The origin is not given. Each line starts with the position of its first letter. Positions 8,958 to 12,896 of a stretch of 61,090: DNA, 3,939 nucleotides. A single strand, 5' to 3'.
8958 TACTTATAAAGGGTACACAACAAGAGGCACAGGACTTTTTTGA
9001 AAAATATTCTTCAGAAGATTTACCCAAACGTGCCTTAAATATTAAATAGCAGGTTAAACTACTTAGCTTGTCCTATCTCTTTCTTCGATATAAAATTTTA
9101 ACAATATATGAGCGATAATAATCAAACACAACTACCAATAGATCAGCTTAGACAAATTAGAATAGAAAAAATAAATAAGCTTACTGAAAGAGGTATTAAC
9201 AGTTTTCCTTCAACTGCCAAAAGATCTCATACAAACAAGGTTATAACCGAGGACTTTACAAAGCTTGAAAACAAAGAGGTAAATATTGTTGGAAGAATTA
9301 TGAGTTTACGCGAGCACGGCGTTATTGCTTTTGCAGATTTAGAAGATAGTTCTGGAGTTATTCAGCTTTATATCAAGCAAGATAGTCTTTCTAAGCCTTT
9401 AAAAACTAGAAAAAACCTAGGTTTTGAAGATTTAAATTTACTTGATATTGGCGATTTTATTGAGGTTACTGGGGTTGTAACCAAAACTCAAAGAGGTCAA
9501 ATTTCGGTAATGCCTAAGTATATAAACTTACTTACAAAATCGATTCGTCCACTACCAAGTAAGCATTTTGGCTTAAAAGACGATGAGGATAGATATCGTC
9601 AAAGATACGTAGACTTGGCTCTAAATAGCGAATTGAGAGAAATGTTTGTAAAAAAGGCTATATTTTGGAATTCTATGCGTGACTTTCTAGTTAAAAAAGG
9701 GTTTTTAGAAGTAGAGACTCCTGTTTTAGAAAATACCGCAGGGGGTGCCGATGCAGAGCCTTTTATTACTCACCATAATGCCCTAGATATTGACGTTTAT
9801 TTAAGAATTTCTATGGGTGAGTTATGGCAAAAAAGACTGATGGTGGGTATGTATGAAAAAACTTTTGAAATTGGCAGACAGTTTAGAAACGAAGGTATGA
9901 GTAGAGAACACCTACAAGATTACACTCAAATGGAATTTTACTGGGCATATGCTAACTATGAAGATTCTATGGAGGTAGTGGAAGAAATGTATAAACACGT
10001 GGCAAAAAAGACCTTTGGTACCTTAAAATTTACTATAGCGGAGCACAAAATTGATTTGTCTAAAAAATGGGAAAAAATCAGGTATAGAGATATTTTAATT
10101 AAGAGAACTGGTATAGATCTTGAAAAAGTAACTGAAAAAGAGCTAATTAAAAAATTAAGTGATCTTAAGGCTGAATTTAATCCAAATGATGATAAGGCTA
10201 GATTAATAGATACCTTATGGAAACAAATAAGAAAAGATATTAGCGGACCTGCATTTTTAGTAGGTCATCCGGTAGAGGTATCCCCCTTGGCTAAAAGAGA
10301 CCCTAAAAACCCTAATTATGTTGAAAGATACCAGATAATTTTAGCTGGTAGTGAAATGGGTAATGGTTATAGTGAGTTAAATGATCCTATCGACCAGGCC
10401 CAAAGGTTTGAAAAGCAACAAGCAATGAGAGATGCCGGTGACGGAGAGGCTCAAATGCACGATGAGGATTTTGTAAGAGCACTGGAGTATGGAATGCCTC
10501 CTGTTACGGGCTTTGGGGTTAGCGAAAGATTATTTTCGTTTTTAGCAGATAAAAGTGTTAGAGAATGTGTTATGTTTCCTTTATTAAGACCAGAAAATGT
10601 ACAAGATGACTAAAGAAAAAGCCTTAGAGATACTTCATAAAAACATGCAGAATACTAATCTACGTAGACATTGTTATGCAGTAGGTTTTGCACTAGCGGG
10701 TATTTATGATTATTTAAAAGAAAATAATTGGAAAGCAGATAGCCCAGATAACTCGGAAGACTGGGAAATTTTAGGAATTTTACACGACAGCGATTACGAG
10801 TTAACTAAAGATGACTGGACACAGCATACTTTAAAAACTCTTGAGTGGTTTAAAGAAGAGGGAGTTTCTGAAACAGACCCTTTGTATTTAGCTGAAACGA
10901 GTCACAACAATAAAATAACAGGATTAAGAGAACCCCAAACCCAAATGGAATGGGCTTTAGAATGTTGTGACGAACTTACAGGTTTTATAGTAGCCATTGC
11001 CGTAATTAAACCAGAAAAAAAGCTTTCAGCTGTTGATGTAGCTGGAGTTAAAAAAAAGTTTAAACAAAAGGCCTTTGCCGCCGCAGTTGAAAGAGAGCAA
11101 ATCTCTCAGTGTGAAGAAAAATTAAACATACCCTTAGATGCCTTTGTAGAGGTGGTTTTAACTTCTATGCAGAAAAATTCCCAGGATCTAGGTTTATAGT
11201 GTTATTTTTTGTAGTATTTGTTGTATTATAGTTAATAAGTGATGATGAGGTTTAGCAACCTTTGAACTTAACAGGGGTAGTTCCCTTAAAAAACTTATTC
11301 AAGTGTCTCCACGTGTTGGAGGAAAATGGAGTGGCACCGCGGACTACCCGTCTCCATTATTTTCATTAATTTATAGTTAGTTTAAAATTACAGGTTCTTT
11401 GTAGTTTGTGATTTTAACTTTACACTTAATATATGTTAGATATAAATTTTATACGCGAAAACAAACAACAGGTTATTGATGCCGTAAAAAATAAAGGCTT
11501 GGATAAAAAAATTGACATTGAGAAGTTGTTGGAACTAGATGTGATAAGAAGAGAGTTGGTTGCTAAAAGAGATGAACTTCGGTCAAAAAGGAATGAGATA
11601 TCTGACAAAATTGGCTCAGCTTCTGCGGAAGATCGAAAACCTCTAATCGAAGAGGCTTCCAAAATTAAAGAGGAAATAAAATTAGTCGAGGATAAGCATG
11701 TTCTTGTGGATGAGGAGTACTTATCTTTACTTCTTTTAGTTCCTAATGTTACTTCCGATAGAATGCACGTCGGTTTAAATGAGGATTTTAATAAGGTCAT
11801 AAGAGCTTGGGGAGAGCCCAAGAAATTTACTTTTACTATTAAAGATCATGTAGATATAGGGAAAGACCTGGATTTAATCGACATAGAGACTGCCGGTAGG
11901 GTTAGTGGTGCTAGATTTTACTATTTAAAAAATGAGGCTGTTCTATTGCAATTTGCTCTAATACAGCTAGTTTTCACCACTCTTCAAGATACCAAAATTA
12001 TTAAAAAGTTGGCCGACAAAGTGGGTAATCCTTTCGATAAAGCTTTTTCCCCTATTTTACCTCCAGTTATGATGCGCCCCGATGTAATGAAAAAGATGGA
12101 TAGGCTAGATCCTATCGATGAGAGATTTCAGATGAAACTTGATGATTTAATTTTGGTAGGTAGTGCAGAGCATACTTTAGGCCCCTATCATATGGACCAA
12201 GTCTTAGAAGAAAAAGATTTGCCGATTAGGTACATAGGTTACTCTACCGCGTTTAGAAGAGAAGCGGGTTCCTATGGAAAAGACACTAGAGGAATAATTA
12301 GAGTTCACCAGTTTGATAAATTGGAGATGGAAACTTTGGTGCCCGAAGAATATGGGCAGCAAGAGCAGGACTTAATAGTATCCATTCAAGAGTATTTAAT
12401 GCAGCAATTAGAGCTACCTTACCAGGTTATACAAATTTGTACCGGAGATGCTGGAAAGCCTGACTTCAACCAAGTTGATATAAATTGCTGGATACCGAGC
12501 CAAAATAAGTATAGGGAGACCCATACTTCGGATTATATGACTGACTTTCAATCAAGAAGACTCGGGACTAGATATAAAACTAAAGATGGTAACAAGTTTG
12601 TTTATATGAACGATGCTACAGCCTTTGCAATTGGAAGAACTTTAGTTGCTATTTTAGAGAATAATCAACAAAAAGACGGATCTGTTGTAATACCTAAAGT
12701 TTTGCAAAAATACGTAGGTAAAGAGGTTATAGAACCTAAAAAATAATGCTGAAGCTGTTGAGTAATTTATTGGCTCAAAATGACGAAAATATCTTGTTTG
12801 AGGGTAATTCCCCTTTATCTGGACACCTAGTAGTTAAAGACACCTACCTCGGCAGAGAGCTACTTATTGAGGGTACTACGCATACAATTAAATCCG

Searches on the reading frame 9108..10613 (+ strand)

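Call 18: search_protein_families(library=ncbifam, proteins=[window:9108-10613:+], max_evalue=1e-10)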
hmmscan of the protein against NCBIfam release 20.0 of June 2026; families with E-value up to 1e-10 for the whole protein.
window:9108-10613:+ (501 aa): 14 families
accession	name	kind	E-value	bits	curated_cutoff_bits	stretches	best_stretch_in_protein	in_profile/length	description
NF001756.1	PRK00484.1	subfamily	6.9e-162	539.5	468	1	13-496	2-488/488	lysine--tRNA ligase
TIGR00499.1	lysS_bact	equivalog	3.1e-150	501.1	427.6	1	13-496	4-495/496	lysine--tRNA ligase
NF002821.0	PRK02983.1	equivalog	1.6e-129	433.7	742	1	13-496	620-1101/1102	bifunctional lysylphosphatidylglycerol synthetase/lysine--tRNA ligase LysX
NF009101.0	PRK12445.1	subfamily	6.9e-118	394.4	1026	1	12-496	17-504/505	lysine--tRNA ligase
TIGR00462.1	genX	equivalog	4.5e-49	167.6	286.9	1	182-483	3-296/304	EF-P lysine aminoacylase EpmA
NF006828.0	PRK09350.1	equivalog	5.8e-43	147.4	264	1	178-492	14-322/325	elongation factor P--(R)-beta-lysine ligase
NF003483.0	PRK05159.1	equivalog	2.8e-39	135.2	353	1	44-491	5-430/438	aspartate--tRNA(Asn) ligase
TIGR00458.1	aspS_nondisc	equivalog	5.4e-36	124.5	368.4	1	53-491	10-420/428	aspartate--tRNA(Asn) ligase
NF001750.0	PRK00476.1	equivalog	2.4e-35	121.9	443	1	38-329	4-282/590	aspartate--tRNA ligase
TIGR00459.1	aspS_bact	equivalog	5.1e-34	117.6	373.85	1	51-352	12-299/586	aspartate--tRNA ligase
NF003037.0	PRK03932.1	equivalog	6.4e-22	78.1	414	1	51-492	12-444/451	asparagine--tRNA ligase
NF009460.0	PRK12820.1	equivalog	8.5e-20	70.4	1379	1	160-295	154-287/723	bifunctional aspartyl-tRNA synthetase/aspartyl/glutamyl-tRNA amidotransferase subunit C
TIGR00457.1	asnS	equivalog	1.7e-19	70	342.6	1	47-493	8-449/455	asparagine--tRNA ligase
NF005052.0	PRK06462.1-1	equivalog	1e-12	47.8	368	1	168-491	37-344/353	asparagine synthetase A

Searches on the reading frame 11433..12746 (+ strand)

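Call 18: search_protein_families(library=ncbifam, proteins=[window:11433-12746:+], max_evalue=1e-10)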
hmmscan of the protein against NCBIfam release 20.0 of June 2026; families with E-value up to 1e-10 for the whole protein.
window:11433-12746:+ (437 aa): 1 family
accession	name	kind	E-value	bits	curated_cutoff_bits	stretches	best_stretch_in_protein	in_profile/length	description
TIGR00414.1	serS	equivalog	1.1e-114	383.7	301.65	1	1-428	1-418/418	serine--tRNA ligase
